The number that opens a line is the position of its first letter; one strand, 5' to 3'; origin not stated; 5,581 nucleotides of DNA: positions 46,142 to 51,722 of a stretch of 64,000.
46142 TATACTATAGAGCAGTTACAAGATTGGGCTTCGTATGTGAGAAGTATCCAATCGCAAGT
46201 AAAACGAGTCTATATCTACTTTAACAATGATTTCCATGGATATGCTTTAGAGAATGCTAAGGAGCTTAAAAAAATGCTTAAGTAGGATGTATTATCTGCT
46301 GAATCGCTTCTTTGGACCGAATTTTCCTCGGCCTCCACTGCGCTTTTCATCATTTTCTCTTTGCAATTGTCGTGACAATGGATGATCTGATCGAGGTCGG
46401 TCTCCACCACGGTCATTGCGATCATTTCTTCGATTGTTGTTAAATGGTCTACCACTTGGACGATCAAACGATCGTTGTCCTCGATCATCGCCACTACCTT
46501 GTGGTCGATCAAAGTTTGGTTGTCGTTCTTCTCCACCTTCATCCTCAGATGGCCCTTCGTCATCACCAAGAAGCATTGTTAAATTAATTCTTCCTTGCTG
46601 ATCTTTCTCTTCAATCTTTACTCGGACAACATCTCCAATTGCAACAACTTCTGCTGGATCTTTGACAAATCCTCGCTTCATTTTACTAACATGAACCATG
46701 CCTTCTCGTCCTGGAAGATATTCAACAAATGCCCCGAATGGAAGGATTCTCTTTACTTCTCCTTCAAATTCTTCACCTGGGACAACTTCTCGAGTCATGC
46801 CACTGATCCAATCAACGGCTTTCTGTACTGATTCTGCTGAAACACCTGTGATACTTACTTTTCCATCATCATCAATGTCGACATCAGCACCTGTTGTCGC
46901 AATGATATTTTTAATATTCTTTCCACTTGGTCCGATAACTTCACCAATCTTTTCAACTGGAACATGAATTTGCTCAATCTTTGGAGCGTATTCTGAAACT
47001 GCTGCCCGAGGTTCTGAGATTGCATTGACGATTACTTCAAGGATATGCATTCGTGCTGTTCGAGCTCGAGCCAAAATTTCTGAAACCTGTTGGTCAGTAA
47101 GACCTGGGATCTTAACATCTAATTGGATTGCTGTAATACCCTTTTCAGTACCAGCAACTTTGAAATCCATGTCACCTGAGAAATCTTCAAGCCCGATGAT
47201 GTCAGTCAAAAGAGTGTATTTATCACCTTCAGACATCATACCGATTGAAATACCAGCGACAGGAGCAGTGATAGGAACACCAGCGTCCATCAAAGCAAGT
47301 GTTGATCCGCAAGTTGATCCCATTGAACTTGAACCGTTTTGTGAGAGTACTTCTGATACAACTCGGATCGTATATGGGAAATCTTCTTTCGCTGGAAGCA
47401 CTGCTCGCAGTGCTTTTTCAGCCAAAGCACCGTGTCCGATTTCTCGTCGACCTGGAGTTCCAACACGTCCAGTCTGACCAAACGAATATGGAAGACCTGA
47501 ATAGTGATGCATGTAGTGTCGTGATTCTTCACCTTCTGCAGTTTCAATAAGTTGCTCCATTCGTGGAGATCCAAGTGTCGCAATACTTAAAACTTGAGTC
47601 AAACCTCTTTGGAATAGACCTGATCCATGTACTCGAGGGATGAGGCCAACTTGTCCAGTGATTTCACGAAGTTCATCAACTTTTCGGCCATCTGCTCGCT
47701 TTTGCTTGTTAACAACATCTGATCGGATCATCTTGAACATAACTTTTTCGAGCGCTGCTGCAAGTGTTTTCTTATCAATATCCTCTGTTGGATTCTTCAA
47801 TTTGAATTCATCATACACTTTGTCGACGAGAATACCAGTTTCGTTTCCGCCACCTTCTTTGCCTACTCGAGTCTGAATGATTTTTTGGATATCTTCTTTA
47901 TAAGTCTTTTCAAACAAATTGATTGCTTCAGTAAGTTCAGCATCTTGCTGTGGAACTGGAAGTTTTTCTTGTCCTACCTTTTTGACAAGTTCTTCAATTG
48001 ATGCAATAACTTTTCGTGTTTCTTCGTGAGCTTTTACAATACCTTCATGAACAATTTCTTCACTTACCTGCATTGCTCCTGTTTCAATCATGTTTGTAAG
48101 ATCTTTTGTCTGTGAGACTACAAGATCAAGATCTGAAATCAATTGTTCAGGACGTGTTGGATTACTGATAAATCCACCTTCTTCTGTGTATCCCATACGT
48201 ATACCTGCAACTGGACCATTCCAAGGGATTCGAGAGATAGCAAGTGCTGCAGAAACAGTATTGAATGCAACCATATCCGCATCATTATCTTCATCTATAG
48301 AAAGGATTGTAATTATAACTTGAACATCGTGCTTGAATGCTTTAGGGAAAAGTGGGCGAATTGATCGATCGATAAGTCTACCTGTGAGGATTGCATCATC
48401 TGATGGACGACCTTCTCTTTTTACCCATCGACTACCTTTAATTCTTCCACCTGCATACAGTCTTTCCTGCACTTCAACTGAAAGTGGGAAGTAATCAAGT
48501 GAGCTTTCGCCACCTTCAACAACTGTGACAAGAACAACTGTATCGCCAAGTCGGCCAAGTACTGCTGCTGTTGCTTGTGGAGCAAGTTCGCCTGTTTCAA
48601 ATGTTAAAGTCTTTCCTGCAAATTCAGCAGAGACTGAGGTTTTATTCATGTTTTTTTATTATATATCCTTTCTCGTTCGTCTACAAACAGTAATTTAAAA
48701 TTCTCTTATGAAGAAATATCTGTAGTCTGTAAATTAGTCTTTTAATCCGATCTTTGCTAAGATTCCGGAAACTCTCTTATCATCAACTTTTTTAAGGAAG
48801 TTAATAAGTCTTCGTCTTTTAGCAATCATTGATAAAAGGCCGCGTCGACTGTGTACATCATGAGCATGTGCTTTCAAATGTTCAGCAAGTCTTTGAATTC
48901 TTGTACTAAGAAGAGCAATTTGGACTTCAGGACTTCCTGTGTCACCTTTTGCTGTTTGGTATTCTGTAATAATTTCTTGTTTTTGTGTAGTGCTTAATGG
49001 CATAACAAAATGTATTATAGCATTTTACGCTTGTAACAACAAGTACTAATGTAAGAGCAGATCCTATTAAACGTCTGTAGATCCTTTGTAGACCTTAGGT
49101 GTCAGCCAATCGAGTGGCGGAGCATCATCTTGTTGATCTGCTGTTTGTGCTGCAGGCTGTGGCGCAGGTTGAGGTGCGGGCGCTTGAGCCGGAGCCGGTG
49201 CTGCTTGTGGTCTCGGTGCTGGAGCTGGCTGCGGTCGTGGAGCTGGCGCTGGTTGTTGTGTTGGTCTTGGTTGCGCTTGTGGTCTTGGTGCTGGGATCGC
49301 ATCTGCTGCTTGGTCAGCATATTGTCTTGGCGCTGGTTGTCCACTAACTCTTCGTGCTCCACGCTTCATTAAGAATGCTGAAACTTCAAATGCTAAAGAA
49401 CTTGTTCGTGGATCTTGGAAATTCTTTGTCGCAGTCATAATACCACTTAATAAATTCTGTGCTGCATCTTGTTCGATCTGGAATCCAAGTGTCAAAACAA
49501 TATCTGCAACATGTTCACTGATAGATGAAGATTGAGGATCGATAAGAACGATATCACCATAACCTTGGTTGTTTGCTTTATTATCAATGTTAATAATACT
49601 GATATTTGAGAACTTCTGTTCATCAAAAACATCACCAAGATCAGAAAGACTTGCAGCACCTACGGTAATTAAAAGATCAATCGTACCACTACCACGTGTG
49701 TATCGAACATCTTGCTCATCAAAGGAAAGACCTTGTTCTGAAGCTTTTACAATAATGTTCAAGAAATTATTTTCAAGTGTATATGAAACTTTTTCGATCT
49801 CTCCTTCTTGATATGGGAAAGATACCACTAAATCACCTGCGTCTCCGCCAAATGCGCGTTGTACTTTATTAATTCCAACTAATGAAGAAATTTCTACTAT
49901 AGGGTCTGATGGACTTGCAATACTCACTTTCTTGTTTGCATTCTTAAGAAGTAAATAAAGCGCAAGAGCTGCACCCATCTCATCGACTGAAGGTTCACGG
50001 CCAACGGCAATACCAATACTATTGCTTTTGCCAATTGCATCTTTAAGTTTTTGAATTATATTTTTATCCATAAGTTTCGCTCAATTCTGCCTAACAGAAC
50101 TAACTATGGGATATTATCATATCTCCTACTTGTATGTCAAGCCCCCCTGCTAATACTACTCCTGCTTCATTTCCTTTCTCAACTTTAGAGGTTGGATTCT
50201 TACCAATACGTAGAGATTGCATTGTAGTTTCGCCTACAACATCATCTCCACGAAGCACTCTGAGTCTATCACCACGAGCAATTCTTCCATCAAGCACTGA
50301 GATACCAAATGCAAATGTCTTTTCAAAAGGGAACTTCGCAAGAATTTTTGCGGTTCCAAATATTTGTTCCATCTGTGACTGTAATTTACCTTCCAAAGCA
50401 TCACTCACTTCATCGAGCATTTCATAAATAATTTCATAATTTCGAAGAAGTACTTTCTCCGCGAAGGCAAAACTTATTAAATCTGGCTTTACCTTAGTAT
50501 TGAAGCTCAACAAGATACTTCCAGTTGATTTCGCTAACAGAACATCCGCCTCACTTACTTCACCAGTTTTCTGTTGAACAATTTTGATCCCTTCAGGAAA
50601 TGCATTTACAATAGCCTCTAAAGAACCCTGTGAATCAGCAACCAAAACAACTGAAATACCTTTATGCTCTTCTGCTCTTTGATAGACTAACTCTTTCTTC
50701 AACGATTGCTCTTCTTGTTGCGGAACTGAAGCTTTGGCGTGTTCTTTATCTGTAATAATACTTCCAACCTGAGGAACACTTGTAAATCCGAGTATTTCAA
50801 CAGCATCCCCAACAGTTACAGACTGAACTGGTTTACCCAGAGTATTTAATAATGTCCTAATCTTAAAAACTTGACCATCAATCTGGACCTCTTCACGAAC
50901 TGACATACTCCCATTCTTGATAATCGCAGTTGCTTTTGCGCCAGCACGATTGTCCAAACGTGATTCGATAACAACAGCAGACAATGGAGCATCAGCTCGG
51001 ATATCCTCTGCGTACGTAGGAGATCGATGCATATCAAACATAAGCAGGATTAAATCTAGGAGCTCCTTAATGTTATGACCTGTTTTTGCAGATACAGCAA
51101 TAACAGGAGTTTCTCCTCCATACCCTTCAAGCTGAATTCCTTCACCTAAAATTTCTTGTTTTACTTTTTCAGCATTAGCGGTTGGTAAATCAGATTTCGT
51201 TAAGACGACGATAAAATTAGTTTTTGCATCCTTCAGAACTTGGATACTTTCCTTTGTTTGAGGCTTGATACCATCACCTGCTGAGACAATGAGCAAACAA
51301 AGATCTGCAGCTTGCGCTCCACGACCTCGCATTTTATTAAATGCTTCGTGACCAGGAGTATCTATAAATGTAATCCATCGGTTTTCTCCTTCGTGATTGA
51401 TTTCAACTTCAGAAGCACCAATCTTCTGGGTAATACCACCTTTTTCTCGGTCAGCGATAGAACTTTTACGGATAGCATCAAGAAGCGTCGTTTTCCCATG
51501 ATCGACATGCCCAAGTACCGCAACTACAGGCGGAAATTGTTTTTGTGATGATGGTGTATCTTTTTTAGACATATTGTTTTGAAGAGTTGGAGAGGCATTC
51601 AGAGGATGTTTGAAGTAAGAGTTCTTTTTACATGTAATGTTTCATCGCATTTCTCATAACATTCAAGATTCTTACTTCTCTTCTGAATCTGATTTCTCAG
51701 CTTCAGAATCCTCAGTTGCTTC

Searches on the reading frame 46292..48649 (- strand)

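Call 47: search_protein_families(library=pfam, proteins=[window:46292-48649:-], max_evalue=0.1)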
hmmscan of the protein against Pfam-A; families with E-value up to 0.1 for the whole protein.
window:46292-48649:- (785 aa): 7 families
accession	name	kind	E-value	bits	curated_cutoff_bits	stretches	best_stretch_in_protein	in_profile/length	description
PF01138.27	RNase_PH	-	3.7e-49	166.9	25.5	2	13-142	3-130/130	3' exoribonuclease family, domain 1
PF00575.29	S1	-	2.4e-16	60.3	22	1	624-692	4-73/74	S1 RNA binding domain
PF00013.35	KH_1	-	1.7e-14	53.8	21.5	1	559-615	2-64/66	KH domain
PF03725.20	RNase_PH_C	-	1.4e-13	51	20.8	2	145-209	1-66/67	3' exoribonuclease family, domain 2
PF03726.19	PNPase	-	0.00025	21.9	24.6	1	249-323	9-81/81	Polyribonucleotide nucleotidyltransferase, RNA binding domain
PF22675.2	KH-I_KHDC4-BBP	-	0.00028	21.1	30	1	568-604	8-44/76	KHDC4/BBP-like, KH-domain type I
PF23459.1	S1_RRP5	-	0.035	15.1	27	1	624-684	3-63/72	RRP5 S1 domain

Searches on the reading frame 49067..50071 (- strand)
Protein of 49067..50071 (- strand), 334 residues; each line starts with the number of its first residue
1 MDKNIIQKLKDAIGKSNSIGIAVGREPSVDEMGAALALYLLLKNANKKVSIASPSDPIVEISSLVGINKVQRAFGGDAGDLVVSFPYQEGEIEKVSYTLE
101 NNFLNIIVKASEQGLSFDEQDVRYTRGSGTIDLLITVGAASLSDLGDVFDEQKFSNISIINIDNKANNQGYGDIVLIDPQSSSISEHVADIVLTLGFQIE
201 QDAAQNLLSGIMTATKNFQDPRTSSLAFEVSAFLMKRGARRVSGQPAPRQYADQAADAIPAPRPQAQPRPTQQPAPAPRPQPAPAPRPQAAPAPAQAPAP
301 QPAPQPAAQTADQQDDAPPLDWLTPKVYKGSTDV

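Call 47: search_protein_families(library=pfam, proteins=[window:49067-50071:-], max_evalue=0.1)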
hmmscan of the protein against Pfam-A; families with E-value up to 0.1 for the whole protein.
window:49067-50071:- (334 aa): 3 families
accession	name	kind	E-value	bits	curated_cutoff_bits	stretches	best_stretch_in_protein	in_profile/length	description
PF01368.27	DHH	-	1.6e-06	28.9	28.1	1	20-211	3-125/125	DHH family, N-terminal domain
PF05887.16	Trypan_PARP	-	0.029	14.8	100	1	259-310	62-115/134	Procyclic acidic repetitive protein (PARP)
PF06045.17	Rhamnogal_lyase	-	0.087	12.7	22.8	0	159-189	54-85/211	Rhamnogalacturonate lyase family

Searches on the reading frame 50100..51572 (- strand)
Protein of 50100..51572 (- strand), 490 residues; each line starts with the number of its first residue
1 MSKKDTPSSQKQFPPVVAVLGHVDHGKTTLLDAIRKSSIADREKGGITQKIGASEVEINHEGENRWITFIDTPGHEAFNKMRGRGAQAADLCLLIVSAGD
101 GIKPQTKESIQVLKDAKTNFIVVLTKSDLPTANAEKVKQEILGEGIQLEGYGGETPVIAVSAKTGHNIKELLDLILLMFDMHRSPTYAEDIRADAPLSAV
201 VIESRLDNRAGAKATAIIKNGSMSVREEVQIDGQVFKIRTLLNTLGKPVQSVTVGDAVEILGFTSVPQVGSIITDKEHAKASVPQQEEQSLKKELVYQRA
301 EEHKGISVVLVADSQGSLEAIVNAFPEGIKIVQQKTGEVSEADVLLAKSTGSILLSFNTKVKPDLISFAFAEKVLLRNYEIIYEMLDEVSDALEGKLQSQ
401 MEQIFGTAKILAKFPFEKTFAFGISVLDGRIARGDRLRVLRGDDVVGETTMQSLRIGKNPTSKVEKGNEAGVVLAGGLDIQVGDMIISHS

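Call 47: search_protein_families(library=pfam, proteins=[window:50100-51572:-], max_evalue=0.1)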
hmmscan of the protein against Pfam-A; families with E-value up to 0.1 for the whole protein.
window:50100-51572:- (490 aa): 18 families
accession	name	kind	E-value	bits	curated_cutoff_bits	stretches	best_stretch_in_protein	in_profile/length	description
PF00009.33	GTP_EFTU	-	8.4e-38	130.3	26.5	1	17-178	6-185/188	Elongation factor Tu GTP binding domain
PF11987.13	IF-2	-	2.9e-20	72.8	27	1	286-389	7-116/117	Translation-initiation factor 2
PF22042.2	EF-G_D2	-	4.1e-12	46.5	27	1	196-274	1-82/84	Elongation factor G domain 2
PF01926.29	MMR_HSR1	-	3.7e-11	43.6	21.9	1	17-126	2-113/113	50S ribosome-binding GTPase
PF00071.28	Ras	-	3.6e-06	27.1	21.6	1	17-175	2-156/162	Ras family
PF03144.31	GTP_EFTU_D2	-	3.9e-06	27.7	30.3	1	424-486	6-72/73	Elongation factor Tu domain 2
PF00350.29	Dynamin_N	-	1.9e-05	25.2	27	1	17-51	1-35/168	Dynamin family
PF08477.19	Roc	-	0.00019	22.1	27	1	17-127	2-118/119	Ras of Complex, Roc, domain of DAPkinase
PF00735.24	Septin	-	0.0018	18.1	26.2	0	17-75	7-72/280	Septin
PF10662.15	PduV-EutP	-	0.0022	18.3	21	1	18-173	5-139/143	Ethanolamine utilisation - propanediol utilisation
PF03193.22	RsgA_GTPase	-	0.0053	17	30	0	91-173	25-102/174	RsgA GTPase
PF02421.24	FeoB_N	-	0.0063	16.5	27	1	17-173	3-154/156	Ferrous iron transport protein B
PF22362.1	Ago_MID_bact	-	0.012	16.2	27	1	233-339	41-144/172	Argonaute, middle domain, bacteria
PF09439.16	SRPRB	-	0.035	13.9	25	0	15-79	4-60/178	Signal recognition particle receptor beta subunit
PF19993.5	DO-GTPase2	-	0.042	14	27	0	16-32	2-18/226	Double-GTPase 2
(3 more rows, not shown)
